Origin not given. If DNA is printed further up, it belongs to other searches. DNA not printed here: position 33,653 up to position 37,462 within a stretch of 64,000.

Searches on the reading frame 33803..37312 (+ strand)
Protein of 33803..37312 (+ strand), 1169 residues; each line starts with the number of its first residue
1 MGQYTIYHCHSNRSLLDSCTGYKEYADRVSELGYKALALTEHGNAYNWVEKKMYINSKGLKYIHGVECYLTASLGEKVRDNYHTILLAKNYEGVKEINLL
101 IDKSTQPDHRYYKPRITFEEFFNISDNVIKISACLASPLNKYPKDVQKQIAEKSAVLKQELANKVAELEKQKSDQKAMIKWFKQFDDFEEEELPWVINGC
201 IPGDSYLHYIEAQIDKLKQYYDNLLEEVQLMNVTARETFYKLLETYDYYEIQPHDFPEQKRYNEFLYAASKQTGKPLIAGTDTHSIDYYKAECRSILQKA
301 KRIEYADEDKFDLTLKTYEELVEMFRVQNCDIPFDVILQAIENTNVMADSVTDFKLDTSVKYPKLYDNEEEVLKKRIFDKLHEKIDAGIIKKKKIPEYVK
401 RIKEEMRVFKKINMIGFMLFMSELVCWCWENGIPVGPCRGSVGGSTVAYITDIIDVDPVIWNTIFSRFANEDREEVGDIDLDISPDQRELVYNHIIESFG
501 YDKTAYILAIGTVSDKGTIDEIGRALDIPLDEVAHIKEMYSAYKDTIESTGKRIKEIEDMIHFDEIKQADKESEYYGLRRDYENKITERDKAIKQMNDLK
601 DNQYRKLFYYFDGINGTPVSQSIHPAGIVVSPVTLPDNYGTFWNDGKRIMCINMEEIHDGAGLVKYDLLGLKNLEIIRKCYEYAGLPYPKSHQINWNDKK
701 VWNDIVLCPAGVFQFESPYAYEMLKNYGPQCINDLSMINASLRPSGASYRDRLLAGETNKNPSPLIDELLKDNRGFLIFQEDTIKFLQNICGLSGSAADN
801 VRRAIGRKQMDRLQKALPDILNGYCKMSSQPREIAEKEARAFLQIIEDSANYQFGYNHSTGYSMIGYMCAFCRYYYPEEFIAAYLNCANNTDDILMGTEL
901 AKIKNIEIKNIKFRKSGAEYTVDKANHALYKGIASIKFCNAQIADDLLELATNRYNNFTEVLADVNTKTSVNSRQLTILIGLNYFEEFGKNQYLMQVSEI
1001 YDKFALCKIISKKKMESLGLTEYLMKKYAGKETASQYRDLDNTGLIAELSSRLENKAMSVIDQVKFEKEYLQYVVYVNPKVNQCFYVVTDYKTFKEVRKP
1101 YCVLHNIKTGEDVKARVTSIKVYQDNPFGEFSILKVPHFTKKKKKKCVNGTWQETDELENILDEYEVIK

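Call 22: search_protein_families(library=pfam, proteins=[window:33803-37312:+])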
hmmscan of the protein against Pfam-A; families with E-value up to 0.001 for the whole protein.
window:33803-37312:+ (1169 aa): 4 families
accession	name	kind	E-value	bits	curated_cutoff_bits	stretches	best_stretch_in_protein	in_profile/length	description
PF07733.18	DNA_pol3_alpha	-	8.9e-52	176.7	23.9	1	372-670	2-260/260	Bacterial DNA polymerase III alpha NTPase domain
PF02811.25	PHP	-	2e-23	84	26.4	1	7-161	2-152/164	PHP domain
PF17657.6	DNA_pol3_finger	-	2.7e-19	69.6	22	1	690-823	21-161/166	Bacterial DNA polymerase III alpha subunit finger domain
PF14579.12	HHH_6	-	1.5e-05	25.6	25.6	1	906-992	2-87/90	Helix-hairpin-helix motif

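Call 35: search_dna_similar(query=window:33803-37312:+, collection=phages, mode=protein, max_rows=15)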
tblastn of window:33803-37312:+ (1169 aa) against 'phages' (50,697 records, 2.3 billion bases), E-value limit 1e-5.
Records with a match: 1400; places in all: 1403; records where one place covers at least 80% of the query: 95.
Best place of each record, by identity: <60% 1400.
By first word of the organism name: Pseudomonas 300; Mycobacterium 282; Streptomyces 211; Gordonia 132; Bacillus 99; Bacteriophage 47; Staphylococcus 40; Microbacterium 36; Escherichia 31; Lactococcus 22; and 57 more.
By host as written in the record: Mycobacterium smegmatis mc2 155 204; Pseudomonas aeruginosa 118; - 104; Pseudomonas aeruginosa PAO1 86; Streptomyces griseus ATCC 10137 81; Gordonia terrae 3612 65; Streptomyces lividans JI 1326 44; Mycobacterium smegmatis mc#155 37; and 227 more.
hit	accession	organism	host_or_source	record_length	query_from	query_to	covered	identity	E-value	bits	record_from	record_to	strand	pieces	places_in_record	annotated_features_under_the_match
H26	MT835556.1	Bacteriophage sp.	human fecal samples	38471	4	1136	91%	43.5%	0e+0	846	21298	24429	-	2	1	record has no annotation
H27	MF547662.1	Clostridioides phage LIBA6276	Clostridioides difficile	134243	2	1131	88%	44.9%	0e+0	833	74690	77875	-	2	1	dnaE: DNA polymerase III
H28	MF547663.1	Clostridioides phage LIBA2945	Clostridioides difficile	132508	2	1131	88%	44.9%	0e+0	833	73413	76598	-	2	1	dnaE: DNA polymerase III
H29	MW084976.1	Bacillus phage Kirov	Bacillus cereus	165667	1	1169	93%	36.6%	5e-141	614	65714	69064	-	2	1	DNA polymerase III alpha subunit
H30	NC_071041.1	Bacillus phage Kirov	Bacillus cereus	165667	1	1169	93%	36.6%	5e-141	614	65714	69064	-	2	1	DNA polymerase III alpha subunit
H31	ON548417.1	Bacillus phage vB_BanS-Thrax1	Bacillus anthracis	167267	1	1154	91%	37.6%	9e-139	611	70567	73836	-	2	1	DNA polymerase III alpha subunit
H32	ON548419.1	Bacillus phage vB_BanS-Thrax3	Bacillus anthracis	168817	1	1154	91%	37.4%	2e-138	610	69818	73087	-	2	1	DNA polymerase III alpha subunit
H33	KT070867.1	Bacillus phage PBC2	Bacillus cereus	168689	1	1154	91%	36.8%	2e-139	612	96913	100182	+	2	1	DNA polymerase III alpha subunit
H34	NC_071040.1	Bacillus phage PBC2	Bacillus cereus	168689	1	1154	91%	36.8%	2e-139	612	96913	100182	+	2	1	DNA polymerase III alpha subunit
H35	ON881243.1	Bacillus phage PK-3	Bacillus sp.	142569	1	1153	89%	37.2%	3e-142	620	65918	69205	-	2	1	PHP domain-containing protein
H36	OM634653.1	Bacillus phage vB_BsuS_PJN02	Bacillus subtilis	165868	1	1153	89%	37.1%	6e-142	619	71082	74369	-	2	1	DNA polymerase III alpha subunit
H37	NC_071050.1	Bacillus phage vB_BsuS_PJN02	Bacillus subtilis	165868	1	1153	89%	37.1%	6e-142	619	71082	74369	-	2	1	DNA polymerase III alpha subunit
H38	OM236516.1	Bacillus phage FADO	Bacillus subtilis BEST7003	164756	1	1153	89%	37.0%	5e-142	618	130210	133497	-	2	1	DNA polymerase III alpha subunit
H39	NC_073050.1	Bacillus phage FADO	Bacillus subtilis BEST7003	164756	1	1153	89%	37.0%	5e-142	618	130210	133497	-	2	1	DNA polymerase III alpha subunit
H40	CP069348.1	Clostridioides phage pCD1602_4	water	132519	1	1165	91%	36.1%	3e-134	601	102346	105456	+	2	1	record has no annotation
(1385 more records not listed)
